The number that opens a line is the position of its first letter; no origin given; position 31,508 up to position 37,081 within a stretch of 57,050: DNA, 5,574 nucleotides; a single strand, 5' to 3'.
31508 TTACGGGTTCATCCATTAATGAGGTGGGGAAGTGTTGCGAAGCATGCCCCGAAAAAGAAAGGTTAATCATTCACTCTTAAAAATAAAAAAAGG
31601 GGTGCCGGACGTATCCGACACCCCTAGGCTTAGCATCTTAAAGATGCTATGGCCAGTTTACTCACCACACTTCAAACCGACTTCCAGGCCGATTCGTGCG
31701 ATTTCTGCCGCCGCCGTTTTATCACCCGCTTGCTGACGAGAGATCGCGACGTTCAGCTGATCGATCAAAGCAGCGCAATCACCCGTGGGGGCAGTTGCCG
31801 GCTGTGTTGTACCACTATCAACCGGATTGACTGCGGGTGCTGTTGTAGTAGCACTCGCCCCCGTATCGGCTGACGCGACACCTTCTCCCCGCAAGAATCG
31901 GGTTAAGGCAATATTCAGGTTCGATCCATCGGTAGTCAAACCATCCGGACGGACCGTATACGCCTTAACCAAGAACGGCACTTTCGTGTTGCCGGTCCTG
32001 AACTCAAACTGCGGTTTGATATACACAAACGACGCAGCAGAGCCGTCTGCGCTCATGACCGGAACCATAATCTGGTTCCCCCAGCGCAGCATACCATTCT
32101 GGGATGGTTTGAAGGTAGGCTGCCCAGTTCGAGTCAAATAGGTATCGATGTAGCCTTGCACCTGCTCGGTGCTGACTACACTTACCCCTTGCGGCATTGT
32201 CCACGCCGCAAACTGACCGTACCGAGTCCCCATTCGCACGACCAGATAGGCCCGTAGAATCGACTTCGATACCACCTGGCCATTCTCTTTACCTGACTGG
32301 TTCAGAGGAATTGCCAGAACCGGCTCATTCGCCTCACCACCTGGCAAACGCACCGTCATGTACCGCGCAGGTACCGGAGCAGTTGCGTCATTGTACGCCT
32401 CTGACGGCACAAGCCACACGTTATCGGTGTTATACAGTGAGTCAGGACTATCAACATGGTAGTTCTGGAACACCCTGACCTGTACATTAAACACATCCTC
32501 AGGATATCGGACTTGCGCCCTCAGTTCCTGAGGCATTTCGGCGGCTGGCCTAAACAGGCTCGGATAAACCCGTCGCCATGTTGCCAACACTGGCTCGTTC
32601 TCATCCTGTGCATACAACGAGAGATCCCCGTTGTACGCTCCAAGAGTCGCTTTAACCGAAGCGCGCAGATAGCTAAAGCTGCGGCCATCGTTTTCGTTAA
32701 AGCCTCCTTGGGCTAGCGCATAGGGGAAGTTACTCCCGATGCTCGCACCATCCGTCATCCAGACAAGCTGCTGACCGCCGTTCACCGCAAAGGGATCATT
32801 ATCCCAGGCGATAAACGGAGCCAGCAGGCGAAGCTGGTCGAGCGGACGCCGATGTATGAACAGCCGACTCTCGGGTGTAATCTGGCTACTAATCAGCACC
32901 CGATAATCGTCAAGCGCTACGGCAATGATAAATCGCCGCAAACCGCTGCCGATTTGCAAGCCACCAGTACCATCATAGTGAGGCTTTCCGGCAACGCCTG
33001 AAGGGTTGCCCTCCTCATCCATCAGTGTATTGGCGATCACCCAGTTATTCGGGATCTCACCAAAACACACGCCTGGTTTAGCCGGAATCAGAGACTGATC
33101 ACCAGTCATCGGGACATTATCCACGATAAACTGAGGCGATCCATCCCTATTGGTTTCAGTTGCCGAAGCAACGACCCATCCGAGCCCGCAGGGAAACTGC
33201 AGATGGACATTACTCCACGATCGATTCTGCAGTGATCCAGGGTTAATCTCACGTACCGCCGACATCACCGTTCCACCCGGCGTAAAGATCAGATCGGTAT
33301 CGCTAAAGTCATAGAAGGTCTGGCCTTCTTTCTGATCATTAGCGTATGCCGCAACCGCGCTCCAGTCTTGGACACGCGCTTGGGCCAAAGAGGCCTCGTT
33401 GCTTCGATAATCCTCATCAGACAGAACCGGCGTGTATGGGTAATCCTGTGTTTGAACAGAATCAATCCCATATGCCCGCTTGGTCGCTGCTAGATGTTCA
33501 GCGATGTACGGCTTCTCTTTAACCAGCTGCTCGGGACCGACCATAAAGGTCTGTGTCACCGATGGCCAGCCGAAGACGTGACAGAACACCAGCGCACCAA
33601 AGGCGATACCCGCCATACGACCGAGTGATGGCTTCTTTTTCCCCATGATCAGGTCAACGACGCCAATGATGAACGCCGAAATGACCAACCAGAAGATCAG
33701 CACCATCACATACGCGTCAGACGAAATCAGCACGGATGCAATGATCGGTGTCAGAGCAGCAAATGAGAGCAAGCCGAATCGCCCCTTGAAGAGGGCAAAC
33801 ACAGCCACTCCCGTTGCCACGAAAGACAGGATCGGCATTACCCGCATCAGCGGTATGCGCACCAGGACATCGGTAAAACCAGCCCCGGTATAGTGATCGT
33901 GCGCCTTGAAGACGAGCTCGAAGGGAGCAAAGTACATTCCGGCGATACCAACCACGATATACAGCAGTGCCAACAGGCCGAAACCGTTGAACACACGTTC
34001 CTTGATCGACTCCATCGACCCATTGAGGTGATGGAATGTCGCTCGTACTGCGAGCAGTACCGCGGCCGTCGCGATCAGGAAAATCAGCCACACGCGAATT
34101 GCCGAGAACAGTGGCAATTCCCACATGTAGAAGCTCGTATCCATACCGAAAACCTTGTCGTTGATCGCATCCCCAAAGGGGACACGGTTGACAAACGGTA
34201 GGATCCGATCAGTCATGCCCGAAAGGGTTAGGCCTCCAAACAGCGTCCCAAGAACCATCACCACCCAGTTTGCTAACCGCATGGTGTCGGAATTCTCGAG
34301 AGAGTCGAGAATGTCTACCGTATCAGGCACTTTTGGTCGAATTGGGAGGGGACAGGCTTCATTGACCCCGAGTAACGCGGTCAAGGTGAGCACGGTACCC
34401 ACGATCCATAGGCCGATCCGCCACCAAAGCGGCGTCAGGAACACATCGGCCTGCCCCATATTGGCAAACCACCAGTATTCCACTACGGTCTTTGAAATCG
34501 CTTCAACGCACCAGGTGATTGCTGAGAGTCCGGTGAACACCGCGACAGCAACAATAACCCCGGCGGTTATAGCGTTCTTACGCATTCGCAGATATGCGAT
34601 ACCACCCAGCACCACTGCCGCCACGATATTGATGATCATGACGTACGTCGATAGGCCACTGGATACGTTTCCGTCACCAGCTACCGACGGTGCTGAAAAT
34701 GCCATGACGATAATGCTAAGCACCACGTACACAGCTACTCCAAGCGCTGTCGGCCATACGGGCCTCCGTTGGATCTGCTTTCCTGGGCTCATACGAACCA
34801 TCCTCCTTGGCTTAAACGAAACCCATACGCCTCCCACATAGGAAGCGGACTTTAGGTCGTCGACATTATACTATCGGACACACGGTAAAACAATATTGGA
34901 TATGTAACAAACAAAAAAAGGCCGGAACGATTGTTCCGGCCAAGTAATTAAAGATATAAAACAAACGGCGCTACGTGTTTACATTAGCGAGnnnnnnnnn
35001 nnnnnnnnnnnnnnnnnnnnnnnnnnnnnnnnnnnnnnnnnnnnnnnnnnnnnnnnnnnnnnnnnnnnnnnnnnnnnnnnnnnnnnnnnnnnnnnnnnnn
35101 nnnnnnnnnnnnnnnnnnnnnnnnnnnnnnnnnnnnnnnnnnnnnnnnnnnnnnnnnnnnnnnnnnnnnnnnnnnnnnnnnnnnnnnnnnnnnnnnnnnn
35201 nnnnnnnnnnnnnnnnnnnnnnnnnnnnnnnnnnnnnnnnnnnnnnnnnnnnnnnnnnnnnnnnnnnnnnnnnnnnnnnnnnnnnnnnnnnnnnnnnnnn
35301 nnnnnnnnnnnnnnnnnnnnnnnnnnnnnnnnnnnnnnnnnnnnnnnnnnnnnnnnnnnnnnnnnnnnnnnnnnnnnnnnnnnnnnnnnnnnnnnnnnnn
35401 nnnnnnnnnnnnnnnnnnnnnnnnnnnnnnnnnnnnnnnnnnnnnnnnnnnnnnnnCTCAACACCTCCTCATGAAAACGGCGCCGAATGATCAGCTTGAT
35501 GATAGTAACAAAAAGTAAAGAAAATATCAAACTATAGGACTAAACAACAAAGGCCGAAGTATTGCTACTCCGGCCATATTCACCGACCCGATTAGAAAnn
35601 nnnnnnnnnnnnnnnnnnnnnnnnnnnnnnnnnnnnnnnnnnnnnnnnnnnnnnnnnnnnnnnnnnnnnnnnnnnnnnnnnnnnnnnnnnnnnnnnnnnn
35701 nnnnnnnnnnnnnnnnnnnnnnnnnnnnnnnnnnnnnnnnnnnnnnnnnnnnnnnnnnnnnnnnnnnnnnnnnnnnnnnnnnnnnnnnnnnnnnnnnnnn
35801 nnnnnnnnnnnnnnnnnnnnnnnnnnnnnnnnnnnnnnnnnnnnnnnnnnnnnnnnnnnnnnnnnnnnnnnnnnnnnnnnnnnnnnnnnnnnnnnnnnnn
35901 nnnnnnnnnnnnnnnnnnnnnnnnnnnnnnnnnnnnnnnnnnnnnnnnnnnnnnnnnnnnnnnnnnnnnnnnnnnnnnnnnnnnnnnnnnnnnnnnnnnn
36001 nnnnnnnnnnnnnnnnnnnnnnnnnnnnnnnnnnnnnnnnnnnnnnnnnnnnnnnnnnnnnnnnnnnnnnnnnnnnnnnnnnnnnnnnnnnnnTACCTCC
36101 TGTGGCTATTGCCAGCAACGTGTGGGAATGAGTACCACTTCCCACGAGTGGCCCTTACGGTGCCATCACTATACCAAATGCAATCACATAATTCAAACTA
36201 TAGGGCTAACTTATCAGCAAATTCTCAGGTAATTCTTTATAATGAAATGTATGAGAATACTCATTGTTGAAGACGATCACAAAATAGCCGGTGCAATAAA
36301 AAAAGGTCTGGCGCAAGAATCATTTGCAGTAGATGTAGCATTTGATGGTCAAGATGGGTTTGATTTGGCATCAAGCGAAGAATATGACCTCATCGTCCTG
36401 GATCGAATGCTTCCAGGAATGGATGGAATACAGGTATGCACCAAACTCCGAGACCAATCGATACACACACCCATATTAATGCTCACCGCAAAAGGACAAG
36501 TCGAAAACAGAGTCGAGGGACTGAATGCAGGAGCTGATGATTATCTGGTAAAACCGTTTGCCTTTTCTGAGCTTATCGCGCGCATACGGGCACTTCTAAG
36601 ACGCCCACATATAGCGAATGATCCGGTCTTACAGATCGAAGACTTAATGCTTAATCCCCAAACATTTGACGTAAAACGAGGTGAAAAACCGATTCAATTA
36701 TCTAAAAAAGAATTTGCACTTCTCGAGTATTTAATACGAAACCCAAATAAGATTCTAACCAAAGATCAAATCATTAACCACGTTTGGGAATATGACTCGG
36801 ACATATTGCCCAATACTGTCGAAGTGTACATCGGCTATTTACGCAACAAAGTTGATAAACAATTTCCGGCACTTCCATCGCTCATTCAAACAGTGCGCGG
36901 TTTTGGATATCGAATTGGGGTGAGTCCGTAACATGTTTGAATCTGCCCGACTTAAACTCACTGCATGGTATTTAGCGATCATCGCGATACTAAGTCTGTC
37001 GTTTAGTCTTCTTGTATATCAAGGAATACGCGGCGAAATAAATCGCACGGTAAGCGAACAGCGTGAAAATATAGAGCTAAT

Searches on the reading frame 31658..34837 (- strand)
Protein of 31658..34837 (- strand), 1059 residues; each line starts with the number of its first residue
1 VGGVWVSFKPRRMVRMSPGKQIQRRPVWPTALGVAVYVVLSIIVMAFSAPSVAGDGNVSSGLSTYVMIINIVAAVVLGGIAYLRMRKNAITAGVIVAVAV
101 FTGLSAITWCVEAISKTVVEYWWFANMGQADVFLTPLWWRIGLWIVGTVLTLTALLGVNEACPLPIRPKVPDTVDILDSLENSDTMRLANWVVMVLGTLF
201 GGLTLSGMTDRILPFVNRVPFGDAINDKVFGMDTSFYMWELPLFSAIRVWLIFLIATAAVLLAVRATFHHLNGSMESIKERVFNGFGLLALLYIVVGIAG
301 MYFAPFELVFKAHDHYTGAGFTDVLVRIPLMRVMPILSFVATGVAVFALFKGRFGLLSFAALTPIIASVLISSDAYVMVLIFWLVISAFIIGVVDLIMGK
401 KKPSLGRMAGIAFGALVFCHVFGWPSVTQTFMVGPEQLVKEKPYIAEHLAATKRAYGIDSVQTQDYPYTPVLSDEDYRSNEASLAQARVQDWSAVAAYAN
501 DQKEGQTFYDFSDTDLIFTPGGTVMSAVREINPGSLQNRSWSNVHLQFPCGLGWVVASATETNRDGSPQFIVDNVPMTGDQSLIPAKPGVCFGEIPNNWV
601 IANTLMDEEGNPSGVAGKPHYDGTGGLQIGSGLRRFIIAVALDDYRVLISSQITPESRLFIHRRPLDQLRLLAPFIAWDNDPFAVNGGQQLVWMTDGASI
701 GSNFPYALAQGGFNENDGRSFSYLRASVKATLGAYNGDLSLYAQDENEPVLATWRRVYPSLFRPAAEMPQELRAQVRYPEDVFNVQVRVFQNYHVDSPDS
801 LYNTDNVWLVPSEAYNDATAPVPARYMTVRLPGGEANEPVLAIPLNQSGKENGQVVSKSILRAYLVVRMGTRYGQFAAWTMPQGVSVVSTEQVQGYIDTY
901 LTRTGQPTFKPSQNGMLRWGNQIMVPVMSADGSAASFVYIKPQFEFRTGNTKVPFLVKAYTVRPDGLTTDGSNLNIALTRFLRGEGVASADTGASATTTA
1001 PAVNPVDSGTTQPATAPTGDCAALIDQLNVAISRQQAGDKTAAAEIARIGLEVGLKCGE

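Call 26: search_protein_families(library=pfam, proteins=[window:31658-34837:-], max_evalue=0.001)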
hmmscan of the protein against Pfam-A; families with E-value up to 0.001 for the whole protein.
window:31658-34837:- (1059 aa): 1 family
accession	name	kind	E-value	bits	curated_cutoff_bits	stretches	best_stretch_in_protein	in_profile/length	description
PF03699.18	UPF0182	-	1.6e-158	529.6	27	2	381-899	242-759/770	Uncharacterised protein family (UPF0182)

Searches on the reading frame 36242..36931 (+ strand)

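Call 11: search_protein_families(library=pfam, proteins=[window:36242-36931:+], max_evalue=0.01)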
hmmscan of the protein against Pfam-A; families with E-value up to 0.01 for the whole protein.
window:36242-36931:+ (229 aa): 2 families
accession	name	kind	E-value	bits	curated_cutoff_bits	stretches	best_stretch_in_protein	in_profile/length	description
PF00072.30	Response_reg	-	5.7e-31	107.4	30.2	1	6-116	1-111/111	Response regulator receiver domain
PF00486.34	Trans_reg_C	-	1.3e-27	96.1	26.2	1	149-225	2-77/77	Transcriptional regulatory protein, C terminal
